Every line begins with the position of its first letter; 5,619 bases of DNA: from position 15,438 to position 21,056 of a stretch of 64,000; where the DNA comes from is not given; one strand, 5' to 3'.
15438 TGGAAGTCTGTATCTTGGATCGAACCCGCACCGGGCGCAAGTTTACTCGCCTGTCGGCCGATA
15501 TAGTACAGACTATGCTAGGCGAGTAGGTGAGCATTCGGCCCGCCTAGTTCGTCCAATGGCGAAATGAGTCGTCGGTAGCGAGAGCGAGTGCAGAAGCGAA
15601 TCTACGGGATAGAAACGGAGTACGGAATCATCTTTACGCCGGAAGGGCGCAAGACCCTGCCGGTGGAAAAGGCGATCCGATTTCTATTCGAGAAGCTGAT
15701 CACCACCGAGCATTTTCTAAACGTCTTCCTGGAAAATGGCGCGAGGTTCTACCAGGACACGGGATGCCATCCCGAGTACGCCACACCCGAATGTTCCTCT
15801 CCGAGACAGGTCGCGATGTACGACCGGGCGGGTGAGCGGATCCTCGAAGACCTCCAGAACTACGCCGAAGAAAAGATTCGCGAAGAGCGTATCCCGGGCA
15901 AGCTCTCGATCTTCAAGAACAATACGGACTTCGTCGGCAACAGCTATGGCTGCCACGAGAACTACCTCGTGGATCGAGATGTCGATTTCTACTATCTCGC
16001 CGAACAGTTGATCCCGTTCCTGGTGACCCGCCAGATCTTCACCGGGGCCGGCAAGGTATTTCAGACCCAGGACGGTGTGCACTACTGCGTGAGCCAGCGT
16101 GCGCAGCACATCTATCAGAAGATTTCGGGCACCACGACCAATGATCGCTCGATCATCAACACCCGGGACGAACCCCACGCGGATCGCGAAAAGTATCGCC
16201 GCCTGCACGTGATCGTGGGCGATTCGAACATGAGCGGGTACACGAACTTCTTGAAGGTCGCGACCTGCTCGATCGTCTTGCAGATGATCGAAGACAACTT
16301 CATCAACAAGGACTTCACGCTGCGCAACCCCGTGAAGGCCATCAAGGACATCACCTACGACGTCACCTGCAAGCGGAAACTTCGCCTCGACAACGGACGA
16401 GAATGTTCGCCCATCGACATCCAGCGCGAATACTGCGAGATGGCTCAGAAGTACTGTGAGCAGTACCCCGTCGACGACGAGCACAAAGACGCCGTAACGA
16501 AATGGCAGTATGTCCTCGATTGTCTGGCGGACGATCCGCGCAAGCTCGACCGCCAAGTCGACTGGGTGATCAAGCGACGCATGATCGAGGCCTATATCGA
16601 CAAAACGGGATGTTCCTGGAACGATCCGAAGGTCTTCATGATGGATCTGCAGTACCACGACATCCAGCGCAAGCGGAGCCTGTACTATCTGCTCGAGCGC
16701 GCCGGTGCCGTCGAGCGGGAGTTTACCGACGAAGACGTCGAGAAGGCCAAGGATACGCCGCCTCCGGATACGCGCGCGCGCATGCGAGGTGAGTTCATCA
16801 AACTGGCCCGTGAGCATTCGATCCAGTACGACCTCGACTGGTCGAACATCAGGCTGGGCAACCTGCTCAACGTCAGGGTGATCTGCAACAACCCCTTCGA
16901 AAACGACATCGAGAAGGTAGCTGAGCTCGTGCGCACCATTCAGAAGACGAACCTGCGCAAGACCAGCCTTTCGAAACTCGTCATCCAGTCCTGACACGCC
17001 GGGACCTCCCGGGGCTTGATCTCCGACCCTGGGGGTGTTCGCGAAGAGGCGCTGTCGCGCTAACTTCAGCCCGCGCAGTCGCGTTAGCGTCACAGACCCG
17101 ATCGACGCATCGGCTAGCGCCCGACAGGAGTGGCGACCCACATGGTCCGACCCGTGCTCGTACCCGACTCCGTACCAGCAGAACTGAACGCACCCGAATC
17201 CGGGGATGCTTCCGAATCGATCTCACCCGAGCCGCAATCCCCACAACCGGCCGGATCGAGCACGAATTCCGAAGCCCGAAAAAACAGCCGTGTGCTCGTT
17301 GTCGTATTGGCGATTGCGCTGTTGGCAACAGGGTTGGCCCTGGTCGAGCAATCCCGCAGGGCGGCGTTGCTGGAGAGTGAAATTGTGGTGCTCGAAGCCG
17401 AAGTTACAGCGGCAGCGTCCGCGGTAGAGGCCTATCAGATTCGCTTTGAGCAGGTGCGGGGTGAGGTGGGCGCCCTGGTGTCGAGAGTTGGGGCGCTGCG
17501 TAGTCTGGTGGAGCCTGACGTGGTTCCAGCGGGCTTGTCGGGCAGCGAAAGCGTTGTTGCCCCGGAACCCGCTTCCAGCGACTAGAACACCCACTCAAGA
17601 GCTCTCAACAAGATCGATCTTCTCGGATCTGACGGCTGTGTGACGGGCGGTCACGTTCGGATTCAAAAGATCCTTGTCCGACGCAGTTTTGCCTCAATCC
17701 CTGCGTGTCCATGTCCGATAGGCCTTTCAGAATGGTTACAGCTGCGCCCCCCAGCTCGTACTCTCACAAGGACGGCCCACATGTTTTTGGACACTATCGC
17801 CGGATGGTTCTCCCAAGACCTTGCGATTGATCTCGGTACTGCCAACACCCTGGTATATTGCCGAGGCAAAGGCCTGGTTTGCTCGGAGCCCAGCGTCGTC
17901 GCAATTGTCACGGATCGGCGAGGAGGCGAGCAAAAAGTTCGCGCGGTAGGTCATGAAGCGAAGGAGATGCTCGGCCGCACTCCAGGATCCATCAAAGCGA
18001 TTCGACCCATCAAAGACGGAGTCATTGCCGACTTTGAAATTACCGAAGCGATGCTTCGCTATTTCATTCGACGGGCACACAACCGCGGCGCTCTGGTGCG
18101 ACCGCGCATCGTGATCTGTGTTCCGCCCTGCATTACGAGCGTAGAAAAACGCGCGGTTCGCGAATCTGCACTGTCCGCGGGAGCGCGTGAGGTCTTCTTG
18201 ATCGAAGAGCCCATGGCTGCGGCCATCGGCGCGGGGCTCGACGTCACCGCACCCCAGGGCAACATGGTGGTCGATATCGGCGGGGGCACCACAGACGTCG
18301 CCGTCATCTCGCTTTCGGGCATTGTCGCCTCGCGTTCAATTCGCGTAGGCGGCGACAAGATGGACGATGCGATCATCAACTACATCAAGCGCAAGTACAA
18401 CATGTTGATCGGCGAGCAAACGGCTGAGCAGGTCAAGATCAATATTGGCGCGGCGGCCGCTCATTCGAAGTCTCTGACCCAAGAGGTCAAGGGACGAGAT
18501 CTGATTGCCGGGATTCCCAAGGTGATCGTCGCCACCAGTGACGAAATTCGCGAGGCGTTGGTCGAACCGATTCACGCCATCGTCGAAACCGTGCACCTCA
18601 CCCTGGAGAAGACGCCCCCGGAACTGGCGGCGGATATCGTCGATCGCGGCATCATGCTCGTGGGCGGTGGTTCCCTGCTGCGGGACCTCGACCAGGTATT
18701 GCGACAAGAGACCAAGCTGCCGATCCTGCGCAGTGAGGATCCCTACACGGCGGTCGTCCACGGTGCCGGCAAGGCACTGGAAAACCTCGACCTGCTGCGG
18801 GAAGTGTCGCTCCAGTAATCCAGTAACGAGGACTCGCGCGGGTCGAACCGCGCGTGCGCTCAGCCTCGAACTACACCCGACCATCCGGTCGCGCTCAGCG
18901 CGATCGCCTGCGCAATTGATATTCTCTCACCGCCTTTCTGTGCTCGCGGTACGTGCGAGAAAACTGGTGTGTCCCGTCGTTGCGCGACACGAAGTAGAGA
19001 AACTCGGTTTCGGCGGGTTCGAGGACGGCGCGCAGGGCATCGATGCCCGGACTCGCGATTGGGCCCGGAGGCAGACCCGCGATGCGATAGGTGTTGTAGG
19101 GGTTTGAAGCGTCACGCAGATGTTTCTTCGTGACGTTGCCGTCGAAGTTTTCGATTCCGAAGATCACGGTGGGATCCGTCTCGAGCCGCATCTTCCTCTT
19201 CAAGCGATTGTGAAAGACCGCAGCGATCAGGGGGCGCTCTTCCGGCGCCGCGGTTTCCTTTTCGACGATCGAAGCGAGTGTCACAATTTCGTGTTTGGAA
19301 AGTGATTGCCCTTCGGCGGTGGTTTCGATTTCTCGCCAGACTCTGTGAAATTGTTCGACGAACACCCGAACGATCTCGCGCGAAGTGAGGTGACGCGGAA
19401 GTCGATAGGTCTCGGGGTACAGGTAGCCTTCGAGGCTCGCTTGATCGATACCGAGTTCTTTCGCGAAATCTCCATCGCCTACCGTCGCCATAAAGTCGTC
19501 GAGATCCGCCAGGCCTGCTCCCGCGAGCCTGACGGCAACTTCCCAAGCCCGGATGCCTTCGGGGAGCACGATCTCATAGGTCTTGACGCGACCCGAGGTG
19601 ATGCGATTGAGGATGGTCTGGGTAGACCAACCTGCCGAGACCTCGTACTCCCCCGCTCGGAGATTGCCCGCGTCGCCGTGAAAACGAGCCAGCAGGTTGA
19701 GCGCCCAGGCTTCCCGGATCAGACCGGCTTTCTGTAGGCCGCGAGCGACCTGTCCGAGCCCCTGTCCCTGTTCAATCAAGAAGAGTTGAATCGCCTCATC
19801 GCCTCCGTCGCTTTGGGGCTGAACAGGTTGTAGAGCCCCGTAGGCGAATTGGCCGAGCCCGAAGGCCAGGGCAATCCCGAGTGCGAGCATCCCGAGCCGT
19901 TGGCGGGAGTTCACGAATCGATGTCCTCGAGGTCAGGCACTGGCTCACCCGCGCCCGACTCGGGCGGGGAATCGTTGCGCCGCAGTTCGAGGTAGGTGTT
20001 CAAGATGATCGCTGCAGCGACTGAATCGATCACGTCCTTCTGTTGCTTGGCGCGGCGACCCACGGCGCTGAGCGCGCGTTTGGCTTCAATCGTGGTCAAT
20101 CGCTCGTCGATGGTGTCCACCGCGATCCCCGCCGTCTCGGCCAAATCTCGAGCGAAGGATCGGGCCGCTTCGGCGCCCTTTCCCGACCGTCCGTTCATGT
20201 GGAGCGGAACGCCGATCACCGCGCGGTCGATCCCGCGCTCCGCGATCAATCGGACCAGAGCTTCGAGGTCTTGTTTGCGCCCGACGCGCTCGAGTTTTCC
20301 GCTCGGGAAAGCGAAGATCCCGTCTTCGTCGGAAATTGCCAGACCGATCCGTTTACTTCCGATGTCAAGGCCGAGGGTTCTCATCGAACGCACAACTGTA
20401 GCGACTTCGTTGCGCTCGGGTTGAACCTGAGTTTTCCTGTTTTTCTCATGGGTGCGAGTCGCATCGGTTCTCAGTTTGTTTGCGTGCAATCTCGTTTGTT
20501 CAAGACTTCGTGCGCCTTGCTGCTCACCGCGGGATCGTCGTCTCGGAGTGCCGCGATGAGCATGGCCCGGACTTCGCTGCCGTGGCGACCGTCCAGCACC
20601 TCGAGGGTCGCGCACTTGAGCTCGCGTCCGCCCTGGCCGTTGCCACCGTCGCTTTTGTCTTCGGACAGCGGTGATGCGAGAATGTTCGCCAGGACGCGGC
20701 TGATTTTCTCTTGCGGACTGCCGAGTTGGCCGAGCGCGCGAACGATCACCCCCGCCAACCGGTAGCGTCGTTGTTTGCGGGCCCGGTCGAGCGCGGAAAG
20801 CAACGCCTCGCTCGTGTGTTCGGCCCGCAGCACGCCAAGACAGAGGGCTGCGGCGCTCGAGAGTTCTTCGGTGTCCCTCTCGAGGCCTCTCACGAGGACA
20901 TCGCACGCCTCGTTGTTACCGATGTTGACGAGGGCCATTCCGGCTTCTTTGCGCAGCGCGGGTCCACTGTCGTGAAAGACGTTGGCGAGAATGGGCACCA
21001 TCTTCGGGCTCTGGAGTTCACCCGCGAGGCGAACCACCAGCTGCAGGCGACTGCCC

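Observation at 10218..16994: Complete actinobacterial-type Pup-proteasome module (mpa-dop-pup-prcB-prcA-pafA) in a genome that carries outer-membrane biogenesis genes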

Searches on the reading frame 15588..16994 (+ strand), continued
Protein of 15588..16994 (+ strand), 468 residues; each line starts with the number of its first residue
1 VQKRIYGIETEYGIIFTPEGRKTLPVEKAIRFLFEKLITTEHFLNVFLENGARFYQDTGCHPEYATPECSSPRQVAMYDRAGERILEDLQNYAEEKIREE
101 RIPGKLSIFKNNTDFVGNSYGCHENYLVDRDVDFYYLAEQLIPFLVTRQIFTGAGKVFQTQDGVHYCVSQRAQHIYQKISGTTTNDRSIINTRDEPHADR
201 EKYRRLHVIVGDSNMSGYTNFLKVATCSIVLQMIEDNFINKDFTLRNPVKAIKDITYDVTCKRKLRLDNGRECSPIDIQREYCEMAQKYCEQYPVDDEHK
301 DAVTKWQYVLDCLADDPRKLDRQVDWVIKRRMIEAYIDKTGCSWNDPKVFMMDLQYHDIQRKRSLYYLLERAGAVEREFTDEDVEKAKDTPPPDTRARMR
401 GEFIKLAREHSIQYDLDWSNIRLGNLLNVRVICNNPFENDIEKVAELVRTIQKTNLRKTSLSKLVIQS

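Call 43: find_encoding_contigs(protein=P0092, flank=9000, max_places=1)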
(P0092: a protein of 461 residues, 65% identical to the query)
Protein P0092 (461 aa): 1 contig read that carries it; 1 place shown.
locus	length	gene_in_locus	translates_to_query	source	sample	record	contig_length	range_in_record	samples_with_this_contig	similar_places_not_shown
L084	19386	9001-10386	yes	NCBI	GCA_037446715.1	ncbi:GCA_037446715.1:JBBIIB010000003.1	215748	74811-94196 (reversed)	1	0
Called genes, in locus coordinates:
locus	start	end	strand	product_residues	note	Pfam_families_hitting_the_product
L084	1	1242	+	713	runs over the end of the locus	PF13491:FtsK_4TM, PF17854:FtsK_alpha, PF01580:FtsK_SpoIIIE, PF09397:FtsK_gamma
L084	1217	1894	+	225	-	PF03548:LolA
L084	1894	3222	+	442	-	PF00919:UPF0004, PF04055:Radical_SAM, PF18693:TRAM_2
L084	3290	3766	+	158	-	PF01258:zf-dskA_traR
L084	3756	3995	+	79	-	-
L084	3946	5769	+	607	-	PF07728:AAA_5 (faint), PF20720:nSTAND3 (faint), PF17758:Prot_ATP_ID_OB_N, PF16450:Prot_ATP_ID_OB_C, PF13191:AAA_16 (faint), PF00004:AAA, PF00910:RNA_helicase (weak)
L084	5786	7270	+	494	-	PF03136:Pup_ligase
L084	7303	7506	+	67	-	PF05639:Pup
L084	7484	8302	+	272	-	PF00227:Proteasome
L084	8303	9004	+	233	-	PF00227:Proteasome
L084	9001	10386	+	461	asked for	PF03136:Pup_ligase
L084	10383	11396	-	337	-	PF02618:YceG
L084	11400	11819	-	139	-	PF03652:RuvX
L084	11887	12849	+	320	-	PF03576:Peptidase_S58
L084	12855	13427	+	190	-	-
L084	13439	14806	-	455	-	PF13487:HD_5, PF01966:HD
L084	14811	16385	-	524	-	PF03130:HEAT_PBS (faint), PF13646:HEAT_2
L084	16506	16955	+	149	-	PF04608:PgpA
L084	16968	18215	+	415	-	PF00994:MoCF_biosynth, PF18146:CinA_KH, PF02464:CinA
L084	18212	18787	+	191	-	PF10469:AKAP7_NLS, PF02834:LigT_PEase, PF13563:2_5_RNA_ligase2, PF02834:LigT_PEase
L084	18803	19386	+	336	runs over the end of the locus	PF00154:RecA_N, PF06745:ATPase (weak), PF08423:Rad51, PF27531:MT3502_N, PF01637:ATPase_2 (weak), PF21096:RecA_C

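Call 44: list_cluster_members(proteins=[P0237, P0224, P0214, P0188, P0218, P0195, P0173, P0216, P0198, P0194])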
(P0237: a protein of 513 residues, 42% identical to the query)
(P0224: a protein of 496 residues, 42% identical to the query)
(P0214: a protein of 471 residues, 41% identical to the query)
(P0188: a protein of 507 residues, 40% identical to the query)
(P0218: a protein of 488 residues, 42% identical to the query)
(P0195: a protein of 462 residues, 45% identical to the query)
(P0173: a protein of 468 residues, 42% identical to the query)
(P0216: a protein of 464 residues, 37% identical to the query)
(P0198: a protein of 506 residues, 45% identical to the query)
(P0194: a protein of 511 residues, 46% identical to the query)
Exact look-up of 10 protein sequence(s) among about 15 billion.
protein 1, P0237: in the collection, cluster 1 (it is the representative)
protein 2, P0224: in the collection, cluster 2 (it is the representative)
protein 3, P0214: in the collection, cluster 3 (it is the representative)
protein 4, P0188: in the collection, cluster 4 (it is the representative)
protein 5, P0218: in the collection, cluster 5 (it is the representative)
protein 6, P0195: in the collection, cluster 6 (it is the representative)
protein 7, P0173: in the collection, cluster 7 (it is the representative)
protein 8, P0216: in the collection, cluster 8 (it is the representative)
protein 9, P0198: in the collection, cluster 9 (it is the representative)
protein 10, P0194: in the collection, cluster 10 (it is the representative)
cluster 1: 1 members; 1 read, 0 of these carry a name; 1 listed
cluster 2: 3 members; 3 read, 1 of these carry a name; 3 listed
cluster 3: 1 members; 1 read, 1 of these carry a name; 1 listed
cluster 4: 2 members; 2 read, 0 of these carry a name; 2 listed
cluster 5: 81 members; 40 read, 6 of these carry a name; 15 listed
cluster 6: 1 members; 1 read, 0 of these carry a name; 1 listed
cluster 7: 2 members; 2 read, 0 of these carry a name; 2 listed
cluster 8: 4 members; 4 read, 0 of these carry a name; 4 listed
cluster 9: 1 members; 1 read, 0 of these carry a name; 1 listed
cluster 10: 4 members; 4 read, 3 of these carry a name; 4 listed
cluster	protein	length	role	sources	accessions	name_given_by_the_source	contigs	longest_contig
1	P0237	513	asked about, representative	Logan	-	-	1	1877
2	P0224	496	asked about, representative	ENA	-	-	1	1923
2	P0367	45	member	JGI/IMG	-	hypothetical protein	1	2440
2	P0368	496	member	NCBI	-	-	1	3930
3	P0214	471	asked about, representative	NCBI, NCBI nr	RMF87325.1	MAG: Pup--protein ligase [Nitrospinota bacterium]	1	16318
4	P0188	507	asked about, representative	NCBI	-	-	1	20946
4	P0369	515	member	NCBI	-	-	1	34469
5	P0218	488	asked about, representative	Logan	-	-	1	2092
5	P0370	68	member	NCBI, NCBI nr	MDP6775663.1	MAG: hypothetical protein QGI83_02740, partial [Candidatus Latescibacteria bacterium] | hypothetical protein [Candidatus Latescibacterota bacterium]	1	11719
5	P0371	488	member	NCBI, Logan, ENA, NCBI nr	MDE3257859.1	MAG: proteasome accessory factor PafA2 family protein [Gemmatimonadota bacterium] | proteasome accessory factor PafA2 family protein [Gemmatimonadota bacterium]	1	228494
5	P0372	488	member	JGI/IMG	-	proteasome accessory factor A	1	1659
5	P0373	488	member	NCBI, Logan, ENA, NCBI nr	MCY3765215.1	MAG: proteasome accessory factor PafA2 family protein [Gemmatimonadetes bacterium] | proteasome accessory factor PafA2 family protein [Gemmatimonadota bacterium]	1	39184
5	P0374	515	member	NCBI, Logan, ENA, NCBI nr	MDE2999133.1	MAG: proteasome accessory factor PafA2 family protein [Gemmatimonadota bacterium] | proteasome accessory factor PafA2 family protein [Gemmatimonadota bacterium]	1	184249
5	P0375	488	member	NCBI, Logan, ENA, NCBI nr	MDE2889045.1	MAG: proteasome accessory factor PafA2 family protein [Gemmatimonadota bacterium] | proteasome accessory factor PafA2 family protein [Gemmatimonadota bacterium]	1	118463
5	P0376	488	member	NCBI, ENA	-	-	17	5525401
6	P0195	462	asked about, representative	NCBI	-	-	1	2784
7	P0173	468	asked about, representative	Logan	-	-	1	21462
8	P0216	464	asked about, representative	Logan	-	-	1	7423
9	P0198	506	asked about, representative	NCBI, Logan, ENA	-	-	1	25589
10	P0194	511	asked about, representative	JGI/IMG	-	Pup amidohydrolase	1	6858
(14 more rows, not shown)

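Call 55: search_dna_similar(query=window:15588-16994:+, collection=plasmids, mode=protein, max_rows=30)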
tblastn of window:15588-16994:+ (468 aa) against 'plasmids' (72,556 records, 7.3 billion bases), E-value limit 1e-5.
Records with a match: 2; places in all: 4; records where one place covers at least 80% of the query: 1.
Best place of each record, by identity: <60% 2.
By first word of the organism name: Nonomuraea 1; Tsukamurella 1.
By predicted mobility (MOB-suite, as given by PLSDB): non-mobilizable 2.
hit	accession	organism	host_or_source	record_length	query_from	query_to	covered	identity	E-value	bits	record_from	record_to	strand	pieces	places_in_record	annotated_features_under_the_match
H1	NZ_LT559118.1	Nonomuraea gerenzanensis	-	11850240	1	448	96%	48.3%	2e-138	446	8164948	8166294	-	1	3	none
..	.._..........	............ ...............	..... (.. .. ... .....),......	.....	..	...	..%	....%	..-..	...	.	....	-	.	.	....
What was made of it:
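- Tried and rejected: There were only two hits, one of them an 11.85-Mb Nonomuraea replicon filed as a plasmid (call 55).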

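Call 56: get_annotated_region(hit=H1, flank=9000)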
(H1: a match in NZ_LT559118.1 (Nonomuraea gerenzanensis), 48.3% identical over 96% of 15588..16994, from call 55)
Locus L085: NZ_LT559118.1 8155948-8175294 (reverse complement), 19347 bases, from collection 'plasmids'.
description: Nonomuraea gerenzanensis isolate nono1 plasmid I, complete sequence
organism: Nonomuraea gerenzanensis (NCBI taxid 93944)
taxonomy: Bacteria; Actinomycetota; Actinomycetes; Streptosporangiales; Streptosporangiaceae; Nonomuraea; Nonomuraea gerenzanensis
host: -; source: -; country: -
typing (MOB-suite, as given by PLSDB): non-mobilizable
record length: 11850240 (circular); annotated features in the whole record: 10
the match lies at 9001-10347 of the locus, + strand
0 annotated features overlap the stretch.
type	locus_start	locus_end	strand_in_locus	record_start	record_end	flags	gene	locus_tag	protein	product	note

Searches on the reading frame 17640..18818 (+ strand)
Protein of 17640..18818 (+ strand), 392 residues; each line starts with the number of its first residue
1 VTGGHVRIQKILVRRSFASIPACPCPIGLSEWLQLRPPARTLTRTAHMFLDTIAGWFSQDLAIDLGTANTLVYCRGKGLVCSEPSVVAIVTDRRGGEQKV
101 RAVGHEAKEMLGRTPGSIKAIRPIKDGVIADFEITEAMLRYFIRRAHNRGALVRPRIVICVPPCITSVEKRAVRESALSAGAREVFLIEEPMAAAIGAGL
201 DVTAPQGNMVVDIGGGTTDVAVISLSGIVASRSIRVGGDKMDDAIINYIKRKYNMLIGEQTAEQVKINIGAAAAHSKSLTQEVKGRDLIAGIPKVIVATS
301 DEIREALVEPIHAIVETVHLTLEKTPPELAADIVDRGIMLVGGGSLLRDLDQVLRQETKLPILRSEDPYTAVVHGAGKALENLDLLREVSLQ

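Call 21: search_protein_families(library=pfam, max_evalue=0.000001, proteins=[window:17640-18818:+])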
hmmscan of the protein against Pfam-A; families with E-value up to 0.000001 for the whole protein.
window:17640-18818:+ (392 aa): 4 families
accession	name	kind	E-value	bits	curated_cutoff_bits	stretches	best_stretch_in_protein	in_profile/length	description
PF06723.19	MreB_Mbl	-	6.5e-145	482.5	27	1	59-386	2-325/327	MreB/Mbl protein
PF00012.26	HSP70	-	1.2e-13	50.6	20.6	1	156-260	135-245/599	Hsp70 protein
PF14450.12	FtsA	-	1.3e-11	45.3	31.8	1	209-368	1-112/127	Cell division protein FtsA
PF00022.25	Actin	-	4.8e-10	39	27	1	84-256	31-194/410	Actin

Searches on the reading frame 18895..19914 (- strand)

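Call 21: search_protein_families(library=pfam, max_evalue=0.000001, proteins=[window:18895-19914:-])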
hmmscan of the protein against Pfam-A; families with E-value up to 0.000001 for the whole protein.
window:18895-19914:- (339 aa): 1 family
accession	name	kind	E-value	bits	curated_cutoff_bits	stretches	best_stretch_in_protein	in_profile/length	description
PF02618.21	YceG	-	6.3e-89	298.5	32.4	1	46-331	2-275/275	YceG-like family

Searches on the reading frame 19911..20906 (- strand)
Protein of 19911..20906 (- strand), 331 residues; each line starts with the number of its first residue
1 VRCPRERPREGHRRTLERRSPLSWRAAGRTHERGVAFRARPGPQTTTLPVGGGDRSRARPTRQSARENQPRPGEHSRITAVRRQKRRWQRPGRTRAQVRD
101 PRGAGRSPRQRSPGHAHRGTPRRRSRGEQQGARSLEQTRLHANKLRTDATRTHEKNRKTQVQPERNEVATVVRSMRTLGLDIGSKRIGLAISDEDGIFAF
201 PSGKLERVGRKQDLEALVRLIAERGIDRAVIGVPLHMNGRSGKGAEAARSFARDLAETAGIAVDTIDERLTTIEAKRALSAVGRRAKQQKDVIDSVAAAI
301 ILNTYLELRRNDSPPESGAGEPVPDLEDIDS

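Call 47: search_protein_families(library=pfam, max_evalue=0.000001, proteins=[window:19911-20906:-])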
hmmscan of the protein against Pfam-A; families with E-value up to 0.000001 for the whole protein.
window:19911-20906:- (331 aa): 1 family
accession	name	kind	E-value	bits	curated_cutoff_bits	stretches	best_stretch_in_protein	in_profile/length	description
PF03652.20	RuvX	-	4.1e-39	134.4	29.2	1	175-307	1-133/134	Holliday junction resolvase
